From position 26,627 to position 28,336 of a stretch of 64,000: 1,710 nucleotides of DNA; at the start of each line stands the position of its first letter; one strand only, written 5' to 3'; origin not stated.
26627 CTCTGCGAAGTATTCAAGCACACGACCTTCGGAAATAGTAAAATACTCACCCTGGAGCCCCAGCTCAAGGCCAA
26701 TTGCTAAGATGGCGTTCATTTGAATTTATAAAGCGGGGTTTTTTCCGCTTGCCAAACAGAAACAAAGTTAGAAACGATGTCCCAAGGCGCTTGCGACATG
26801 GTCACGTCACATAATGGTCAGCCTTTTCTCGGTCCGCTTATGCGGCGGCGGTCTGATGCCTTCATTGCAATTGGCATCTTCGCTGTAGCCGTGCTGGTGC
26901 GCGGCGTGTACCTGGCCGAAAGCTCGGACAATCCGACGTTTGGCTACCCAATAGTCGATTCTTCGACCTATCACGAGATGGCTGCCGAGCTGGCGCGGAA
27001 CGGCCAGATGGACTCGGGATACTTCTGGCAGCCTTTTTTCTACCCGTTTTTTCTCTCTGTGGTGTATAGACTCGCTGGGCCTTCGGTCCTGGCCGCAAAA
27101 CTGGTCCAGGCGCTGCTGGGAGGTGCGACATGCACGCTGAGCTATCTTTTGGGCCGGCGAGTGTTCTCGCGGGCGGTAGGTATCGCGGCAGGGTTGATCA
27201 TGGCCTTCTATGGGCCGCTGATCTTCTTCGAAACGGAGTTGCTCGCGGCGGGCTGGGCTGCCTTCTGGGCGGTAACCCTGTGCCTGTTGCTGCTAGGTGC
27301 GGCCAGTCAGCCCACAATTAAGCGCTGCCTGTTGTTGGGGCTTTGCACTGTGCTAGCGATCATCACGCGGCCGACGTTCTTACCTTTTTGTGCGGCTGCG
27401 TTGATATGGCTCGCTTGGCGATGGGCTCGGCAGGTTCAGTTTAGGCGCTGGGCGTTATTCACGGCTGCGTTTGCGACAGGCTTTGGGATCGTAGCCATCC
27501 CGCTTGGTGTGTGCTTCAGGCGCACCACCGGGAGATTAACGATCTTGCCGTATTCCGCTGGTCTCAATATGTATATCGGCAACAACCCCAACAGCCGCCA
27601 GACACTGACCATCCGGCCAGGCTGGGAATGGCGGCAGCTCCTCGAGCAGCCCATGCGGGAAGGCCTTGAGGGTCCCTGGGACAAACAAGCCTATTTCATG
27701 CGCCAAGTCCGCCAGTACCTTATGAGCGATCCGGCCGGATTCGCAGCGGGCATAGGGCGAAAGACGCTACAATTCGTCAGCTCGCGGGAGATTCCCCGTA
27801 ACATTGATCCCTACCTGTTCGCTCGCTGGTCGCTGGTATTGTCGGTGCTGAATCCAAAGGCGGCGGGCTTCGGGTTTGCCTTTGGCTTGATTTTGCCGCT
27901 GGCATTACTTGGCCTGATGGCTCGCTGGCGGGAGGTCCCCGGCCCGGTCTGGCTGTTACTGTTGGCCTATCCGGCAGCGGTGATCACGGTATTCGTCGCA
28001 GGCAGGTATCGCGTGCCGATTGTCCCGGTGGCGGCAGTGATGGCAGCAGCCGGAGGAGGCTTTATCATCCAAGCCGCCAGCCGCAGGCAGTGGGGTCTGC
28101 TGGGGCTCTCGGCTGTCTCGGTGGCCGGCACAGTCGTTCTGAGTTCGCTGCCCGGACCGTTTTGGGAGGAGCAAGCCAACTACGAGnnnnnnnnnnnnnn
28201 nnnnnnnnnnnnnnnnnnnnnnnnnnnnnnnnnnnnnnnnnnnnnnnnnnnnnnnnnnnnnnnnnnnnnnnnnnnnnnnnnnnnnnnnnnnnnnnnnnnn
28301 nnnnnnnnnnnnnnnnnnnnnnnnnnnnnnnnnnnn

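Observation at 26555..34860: Tandem array of three different polytopic membrane enzymes sharing near-identical C-terminal TPR tails and duplicated leader DNA (gene conversion / cassette shuffling)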

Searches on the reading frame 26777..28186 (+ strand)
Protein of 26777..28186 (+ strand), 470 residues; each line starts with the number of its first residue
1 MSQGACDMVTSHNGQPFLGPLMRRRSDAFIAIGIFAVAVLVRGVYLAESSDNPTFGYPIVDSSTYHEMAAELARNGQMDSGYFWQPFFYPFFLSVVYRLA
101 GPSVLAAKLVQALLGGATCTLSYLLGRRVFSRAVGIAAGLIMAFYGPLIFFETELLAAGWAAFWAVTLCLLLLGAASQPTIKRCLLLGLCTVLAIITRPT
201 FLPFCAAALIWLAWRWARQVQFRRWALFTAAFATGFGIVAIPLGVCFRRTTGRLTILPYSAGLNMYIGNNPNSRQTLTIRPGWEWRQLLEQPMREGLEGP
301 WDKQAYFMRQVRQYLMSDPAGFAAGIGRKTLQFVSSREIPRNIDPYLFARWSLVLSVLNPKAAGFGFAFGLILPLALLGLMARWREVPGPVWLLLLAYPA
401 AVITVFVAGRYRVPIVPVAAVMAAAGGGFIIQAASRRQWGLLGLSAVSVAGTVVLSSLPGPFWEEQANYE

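Call 25: search_protein_families(library=ncbifam, proteins=[window:26777-28186:+], max_evalue=0.01)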
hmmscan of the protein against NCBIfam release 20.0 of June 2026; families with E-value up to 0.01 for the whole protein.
window:26777-28186:+ (470 aa): 1 family
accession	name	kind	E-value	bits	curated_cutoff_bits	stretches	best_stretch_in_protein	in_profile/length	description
NF047440.1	LA3751_2_3_fam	subfamily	0.00042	19.3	200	1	82-239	78-236/460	LA_3751/LA_3752 family putative glycosyltransferase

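Call 66: search_solved_structures(query=window:26777-28186:+, max_evalue=1)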
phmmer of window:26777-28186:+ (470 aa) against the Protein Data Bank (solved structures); distinct sequences matched with E-value up to 1: 0.
